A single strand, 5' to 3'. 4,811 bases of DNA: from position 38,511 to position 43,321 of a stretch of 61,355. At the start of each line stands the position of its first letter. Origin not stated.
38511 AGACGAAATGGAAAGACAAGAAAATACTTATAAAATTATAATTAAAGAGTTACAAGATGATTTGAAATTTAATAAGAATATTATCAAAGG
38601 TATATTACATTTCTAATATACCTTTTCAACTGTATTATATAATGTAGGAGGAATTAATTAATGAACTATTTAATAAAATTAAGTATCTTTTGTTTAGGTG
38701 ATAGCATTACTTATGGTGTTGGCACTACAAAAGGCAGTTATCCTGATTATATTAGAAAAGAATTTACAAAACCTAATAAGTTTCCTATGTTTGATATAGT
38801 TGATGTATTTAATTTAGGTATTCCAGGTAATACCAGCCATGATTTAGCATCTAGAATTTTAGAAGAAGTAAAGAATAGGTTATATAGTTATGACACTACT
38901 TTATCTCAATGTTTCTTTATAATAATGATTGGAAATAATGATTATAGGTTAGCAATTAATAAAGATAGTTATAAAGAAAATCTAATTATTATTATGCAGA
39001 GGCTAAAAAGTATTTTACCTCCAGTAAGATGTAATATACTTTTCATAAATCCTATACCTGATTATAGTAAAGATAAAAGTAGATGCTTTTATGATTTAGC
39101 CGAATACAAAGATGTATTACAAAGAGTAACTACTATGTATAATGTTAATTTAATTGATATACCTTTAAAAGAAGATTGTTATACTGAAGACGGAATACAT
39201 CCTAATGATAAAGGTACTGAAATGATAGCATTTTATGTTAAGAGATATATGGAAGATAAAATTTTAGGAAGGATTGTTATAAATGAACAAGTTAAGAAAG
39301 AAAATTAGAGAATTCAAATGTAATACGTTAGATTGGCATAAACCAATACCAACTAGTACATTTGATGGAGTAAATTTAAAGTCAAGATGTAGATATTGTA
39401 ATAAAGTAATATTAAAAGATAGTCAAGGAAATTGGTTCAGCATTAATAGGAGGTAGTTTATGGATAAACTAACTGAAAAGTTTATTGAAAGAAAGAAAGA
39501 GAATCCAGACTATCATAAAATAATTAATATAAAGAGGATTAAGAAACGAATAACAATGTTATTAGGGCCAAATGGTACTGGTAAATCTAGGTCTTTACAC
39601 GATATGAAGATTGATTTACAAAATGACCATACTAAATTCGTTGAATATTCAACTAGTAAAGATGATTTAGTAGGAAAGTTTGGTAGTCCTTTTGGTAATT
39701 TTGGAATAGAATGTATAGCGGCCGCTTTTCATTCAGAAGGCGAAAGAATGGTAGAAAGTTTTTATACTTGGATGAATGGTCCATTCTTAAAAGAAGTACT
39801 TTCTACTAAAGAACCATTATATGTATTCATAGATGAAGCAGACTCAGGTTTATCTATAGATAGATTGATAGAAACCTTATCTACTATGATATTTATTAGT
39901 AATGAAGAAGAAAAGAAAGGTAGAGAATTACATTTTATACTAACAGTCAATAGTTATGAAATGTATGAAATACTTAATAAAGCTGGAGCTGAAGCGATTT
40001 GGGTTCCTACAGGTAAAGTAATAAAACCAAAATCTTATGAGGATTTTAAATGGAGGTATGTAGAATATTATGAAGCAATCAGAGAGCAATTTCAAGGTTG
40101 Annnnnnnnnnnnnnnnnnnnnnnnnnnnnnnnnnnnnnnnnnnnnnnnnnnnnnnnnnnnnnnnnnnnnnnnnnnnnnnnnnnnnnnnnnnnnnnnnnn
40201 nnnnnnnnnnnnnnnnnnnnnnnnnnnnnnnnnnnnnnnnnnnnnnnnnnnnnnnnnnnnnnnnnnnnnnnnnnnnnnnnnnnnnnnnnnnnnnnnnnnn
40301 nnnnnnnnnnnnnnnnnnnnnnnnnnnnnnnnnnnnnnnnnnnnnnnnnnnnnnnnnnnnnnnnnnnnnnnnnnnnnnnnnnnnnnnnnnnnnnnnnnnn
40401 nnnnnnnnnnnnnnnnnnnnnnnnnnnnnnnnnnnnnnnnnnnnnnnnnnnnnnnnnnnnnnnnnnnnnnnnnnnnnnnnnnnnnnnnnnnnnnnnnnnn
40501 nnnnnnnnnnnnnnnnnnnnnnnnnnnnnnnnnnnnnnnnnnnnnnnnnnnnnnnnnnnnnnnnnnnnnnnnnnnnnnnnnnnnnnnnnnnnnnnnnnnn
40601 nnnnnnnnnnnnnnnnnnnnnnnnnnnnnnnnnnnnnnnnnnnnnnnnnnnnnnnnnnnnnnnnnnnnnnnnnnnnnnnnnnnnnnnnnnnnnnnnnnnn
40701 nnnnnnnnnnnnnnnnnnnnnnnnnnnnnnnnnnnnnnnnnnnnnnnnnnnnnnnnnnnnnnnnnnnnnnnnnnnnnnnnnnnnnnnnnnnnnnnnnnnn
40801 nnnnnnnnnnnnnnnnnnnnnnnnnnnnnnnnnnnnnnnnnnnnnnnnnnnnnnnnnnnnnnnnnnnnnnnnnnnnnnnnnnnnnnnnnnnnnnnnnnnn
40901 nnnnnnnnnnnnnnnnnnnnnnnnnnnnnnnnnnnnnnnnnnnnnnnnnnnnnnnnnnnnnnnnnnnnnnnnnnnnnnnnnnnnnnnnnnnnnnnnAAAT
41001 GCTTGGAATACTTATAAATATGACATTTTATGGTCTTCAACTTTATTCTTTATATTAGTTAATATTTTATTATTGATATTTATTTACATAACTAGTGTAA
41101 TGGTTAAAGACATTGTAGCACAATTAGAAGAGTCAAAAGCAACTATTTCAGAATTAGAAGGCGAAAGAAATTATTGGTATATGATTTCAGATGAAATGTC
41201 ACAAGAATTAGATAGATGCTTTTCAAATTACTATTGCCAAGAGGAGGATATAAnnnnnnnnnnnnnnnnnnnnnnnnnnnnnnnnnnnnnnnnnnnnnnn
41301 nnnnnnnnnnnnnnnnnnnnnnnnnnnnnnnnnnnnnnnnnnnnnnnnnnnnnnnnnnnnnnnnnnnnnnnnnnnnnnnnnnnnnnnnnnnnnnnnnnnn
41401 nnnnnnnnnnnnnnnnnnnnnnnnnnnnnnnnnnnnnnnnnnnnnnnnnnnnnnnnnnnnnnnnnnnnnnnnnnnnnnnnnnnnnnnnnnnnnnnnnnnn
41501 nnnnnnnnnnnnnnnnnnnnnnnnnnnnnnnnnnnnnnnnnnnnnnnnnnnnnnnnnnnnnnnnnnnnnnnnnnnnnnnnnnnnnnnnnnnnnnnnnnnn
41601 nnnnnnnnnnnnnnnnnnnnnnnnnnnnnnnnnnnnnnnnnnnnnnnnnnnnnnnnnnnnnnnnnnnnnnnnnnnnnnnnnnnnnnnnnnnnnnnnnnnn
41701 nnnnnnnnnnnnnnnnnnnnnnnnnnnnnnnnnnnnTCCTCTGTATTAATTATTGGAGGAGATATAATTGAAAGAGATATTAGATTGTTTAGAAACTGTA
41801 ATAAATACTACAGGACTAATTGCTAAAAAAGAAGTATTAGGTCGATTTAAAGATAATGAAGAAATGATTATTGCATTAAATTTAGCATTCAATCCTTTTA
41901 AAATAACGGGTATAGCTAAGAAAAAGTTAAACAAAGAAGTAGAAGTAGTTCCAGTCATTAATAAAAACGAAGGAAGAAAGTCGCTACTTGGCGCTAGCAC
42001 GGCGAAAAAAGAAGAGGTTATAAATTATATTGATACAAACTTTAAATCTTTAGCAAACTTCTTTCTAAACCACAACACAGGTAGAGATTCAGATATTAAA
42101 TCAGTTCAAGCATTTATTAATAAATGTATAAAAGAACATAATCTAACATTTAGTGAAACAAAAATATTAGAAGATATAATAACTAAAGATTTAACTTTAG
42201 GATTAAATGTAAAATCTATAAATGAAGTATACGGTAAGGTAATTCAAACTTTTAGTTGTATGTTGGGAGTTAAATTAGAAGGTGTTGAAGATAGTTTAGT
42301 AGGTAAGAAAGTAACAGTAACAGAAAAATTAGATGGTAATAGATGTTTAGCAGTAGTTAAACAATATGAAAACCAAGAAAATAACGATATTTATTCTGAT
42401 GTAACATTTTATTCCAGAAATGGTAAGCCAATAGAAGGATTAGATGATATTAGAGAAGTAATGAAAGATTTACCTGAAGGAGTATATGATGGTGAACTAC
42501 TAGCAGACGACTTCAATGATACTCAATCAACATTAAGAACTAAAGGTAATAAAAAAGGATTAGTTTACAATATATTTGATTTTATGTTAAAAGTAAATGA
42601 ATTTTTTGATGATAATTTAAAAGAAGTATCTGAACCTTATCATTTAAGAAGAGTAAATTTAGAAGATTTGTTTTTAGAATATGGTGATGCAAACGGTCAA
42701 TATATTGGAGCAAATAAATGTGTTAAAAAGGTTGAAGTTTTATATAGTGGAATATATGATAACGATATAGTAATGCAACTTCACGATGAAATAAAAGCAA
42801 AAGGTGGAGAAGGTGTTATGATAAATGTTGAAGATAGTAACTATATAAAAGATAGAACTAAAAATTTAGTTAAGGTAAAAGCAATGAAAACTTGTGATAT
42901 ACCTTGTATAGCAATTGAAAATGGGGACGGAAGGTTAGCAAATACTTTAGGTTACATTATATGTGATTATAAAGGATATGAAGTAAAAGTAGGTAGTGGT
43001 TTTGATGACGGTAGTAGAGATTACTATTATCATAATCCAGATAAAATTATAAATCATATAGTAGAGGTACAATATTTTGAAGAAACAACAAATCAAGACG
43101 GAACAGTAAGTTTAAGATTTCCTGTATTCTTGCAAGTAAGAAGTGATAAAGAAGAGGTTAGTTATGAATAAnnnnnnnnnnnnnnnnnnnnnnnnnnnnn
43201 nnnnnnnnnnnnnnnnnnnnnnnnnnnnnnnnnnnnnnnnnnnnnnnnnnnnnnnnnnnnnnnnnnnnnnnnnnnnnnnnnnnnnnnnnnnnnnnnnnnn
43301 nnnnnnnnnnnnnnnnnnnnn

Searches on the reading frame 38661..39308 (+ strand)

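Call 25: search_protein_families(library=pfam, proteins=[window:38661-39308:+], max_evalue=0.01)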
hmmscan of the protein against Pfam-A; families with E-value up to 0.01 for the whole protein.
window:38661-39308:+ (215 aa): 2 families
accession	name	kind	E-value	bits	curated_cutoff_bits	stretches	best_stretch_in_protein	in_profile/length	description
PF13472.12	Lipase_GDSL_2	-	4.7e-19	70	32.9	1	11-186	1-176/178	GDSL-like Lipase/Acylhydrolase family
PF00657.28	Lipase_GDSL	-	1.1e-16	62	23.6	1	9-190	1-205/208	GDSL-like Lipase/Acylhydrolase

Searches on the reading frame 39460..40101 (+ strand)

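Call 25: search_protein_families(library=pfam, proteins=[window:39460-40101:+], max_evalue=0.01)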
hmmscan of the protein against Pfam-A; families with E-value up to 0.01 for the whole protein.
window:39460-40101:+ (213 aa): 3 families
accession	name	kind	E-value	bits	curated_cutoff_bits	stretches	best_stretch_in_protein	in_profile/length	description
PF13401.12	AAA_22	-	3.1e-05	24.7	27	1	28-165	4-124/130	AAA domain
PF00004.35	AAA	-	0.00086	20.2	21.2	1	33-169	2-114/131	ATPase family associated with various cellular activities (AAA)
PF25199.1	nSTAND_NTPase5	-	0.001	19.3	34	0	25-61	37-73/145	Novel STAND NTPase 5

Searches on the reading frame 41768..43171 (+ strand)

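Call 11: search_protein_families(library=pfam, proteins=[window:41768-43171:+], max_evalue=0.001)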
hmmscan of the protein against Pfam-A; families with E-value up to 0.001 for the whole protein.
window:41768-43171:+ (467 aa): 3 families
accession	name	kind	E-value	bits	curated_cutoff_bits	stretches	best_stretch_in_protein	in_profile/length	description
PF14743.12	DNA_ligase_OB_2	-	8.8e-12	45.3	28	1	386-458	2-66/66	DNA ligase OB-like domain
PF01068.26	DNA_ligase_A_M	-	4.1e-08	33.6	26.2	1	177-371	17-204/204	ATP dependent DNA ligase domain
PF09414.15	RNA_ligase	-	4.6e-05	24.1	27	1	181-371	2-171/171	RNA ligase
